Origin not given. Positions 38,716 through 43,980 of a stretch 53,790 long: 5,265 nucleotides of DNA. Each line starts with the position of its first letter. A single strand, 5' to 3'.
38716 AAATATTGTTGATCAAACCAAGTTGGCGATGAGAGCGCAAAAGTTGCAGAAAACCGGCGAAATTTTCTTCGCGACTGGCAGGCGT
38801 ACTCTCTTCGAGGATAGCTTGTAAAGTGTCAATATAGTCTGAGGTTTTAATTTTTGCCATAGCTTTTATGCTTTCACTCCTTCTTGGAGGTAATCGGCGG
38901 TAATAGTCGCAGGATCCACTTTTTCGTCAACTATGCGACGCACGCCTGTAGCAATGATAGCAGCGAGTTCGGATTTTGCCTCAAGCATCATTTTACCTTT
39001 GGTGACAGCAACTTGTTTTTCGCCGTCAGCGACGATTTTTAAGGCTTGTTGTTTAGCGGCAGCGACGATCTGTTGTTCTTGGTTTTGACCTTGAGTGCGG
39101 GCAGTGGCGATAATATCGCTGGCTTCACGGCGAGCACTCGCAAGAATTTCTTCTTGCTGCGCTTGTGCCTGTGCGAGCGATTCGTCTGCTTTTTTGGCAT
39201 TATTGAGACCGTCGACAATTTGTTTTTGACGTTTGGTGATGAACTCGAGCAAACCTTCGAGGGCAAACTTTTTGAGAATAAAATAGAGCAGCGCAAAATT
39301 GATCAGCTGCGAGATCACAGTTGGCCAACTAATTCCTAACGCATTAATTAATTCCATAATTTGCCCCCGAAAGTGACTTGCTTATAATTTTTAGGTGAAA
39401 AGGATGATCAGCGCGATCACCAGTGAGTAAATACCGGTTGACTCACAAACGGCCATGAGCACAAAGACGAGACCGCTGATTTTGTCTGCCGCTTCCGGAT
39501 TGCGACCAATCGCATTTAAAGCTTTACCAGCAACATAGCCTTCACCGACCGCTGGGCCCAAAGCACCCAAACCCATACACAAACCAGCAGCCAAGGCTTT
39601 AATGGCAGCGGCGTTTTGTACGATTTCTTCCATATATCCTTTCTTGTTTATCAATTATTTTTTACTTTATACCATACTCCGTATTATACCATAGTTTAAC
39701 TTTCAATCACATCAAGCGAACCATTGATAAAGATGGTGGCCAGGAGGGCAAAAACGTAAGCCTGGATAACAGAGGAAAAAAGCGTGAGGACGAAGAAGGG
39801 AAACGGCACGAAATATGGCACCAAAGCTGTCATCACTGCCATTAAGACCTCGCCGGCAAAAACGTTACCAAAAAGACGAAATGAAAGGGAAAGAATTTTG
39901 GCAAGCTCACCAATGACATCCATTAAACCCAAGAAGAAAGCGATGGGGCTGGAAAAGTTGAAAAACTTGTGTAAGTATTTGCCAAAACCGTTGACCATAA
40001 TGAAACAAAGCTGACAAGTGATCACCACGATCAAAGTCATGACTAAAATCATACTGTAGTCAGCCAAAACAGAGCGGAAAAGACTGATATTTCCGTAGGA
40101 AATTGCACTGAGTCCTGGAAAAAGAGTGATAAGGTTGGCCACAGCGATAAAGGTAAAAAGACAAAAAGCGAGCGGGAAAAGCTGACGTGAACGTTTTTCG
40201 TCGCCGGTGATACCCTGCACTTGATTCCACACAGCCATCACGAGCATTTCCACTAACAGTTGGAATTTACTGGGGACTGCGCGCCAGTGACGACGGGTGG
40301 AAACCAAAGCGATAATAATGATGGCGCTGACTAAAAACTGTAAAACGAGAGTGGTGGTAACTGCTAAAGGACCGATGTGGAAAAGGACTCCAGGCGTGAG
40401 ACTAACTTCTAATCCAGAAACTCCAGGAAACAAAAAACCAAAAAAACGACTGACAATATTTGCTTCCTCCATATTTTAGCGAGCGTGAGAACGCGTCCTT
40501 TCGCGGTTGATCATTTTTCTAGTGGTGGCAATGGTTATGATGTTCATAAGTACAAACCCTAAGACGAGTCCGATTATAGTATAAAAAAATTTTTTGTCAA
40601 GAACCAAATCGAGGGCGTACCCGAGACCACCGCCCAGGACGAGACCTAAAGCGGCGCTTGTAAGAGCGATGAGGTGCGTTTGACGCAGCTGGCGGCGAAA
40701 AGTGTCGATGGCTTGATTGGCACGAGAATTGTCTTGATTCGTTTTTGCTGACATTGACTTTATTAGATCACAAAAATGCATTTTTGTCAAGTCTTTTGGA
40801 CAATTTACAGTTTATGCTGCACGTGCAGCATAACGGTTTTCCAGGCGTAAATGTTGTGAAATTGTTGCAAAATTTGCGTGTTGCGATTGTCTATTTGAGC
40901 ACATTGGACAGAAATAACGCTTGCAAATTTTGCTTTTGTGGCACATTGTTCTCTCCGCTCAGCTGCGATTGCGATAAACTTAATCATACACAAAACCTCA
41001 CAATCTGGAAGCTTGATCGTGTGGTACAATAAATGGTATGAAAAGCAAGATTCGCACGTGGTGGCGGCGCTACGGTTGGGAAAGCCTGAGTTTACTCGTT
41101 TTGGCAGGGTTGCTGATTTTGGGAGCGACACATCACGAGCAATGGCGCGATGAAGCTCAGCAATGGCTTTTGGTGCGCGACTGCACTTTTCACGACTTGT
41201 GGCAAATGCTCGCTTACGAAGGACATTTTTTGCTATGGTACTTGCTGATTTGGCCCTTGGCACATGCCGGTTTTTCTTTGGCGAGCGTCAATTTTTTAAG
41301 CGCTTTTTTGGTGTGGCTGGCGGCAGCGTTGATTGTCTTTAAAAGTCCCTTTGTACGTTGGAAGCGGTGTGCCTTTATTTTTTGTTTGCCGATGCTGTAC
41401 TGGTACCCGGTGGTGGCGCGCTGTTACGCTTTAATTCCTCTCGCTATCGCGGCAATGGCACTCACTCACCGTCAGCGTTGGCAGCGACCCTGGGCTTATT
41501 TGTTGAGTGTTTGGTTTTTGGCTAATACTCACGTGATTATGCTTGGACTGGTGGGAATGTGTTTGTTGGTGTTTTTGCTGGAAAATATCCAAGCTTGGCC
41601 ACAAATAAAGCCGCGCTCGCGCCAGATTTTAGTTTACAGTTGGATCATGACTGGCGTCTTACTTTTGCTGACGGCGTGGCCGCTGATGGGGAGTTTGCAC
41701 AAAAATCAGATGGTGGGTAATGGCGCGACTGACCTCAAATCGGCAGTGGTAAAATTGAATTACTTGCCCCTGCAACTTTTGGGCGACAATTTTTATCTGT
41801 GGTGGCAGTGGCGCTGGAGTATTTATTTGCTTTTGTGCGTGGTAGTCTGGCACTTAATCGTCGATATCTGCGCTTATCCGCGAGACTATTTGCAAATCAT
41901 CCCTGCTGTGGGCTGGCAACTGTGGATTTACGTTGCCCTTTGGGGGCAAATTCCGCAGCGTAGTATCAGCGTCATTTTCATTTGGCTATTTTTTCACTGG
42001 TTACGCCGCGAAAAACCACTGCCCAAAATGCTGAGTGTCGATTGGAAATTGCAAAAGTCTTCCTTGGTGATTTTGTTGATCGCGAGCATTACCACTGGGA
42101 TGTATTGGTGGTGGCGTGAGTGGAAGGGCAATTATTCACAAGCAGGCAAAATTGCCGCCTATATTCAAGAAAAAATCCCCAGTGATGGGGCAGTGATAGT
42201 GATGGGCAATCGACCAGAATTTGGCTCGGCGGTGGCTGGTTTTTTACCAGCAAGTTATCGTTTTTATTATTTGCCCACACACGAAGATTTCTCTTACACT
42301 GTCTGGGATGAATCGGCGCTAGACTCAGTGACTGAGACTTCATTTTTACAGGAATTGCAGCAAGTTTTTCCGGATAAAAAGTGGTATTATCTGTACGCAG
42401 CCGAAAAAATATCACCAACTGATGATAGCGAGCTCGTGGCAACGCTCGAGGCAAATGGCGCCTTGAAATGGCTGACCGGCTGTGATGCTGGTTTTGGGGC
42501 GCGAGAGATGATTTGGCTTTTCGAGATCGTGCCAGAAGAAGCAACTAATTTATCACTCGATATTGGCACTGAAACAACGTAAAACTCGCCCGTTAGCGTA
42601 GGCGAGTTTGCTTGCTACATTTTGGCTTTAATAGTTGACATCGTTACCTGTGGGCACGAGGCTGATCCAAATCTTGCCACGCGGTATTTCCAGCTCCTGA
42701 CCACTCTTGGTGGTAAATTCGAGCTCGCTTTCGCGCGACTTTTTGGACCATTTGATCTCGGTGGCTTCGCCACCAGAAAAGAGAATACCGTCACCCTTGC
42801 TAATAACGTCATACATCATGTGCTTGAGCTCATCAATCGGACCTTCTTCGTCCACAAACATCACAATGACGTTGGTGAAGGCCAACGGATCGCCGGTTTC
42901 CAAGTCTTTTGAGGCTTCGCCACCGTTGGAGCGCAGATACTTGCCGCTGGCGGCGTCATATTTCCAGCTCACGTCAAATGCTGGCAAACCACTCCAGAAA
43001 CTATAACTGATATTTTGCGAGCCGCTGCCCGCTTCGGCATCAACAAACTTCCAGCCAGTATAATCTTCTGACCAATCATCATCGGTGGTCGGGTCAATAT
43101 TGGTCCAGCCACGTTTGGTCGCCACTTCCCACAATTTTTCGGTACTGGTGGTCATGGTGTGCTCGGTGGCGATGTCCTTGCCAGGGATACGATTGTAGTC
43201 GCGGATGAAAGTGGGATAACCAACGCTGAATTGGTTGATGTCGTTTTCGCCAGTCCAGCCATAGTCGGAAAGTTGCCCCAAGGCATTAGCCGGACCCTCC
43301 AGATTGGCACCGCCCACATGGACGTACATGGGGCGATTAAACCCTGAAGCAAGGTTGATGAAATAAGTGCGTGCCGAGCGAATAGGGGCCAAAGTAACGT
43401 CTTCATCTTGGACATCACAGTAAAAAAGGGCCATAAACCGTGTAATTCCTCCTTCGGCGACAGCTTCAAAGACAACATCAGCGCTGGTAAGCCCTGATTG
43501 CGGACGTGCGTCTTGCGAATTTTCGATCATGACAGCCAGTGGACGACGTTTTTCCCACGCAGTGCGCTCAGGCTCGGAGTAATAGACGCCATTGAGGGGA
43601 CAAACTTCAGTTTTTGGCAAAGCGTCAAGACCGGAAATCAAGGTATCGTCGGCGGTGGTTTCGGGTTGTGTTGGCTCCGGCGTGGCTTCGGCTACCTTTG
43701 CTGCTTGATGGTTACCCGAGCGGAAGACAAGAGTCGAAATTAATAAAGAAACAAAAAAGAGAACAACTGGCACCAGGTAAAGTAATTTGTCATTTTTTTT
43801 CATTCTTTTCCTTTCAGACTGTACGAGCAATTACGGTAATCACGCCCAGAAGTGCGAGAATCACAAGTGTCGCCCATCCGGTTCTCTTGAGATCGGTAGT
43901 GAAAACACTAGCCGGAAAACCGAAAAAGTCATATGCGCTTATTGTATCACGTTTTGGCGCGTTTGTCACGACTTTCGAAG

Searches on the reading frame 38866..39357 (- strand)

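Call 14: search_protein_families(library=pfam, proteins=[window:38866-39357:-], max_evalue=0.00001)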
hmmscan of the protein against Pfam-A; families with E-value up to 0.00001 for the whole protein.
window:38866-39357:- (163 aa): 1 family
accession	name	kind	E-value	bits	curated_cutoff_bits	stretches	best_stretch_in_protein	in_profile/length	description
PF00430.23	ATP-synt_B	-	1.1e-20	74.5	28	1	14-142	2-130/132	ATP synthase B/B' CF(0)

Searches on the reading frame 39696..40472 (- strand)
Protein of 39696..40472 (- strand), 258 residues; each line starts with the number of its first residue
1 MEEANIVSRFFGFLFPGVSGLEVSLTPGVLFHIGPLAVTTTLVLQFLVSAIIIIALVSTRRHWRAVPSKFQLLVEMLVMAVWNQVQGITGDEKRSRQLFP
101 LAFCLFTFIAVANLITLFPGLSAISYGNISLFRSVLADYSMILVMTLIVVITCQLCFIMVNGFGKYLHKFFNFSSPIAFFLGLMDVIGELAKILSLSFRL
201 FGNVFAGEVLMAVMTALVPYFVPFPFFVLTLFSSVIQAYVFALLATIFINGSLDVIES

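Call 14: search_protein_families(library=pfam, proteins=[window:39696-40472:-], max_evalue=0.00001)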
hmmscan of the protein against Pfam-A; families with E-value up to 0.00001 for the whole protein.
window:39696-40472:- (258 aa): 1 family
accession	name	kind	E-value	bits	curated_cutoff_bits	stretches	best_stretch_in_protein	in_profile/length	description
PF00119.25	ATP-synt_A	-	8.3e-39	134.1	33.9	1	44-250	3-217/217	ATP synthase A chain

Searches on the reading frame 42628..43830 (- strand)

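Call 14: search_protein_families(library=pfam, proteins=[window:42628-43830:-], max_evalue=0.00001)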
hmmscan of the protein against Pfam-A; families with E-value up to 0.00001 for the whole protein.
window:42628-43830:- (400 aa): 2 families
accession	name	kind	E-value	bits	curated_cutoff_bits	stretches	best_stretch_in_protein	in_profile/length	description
PF11258.13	DUF3048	-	1.2e-34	120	25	1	92-242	11-147/148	Protein of unknown function (DUF3048) N-terminal domain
PF17479.7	DUF3048_C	-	1e-27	97.2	25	1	287-389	11-114/114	Protein of unknown function (DUF3048) C-terminal domain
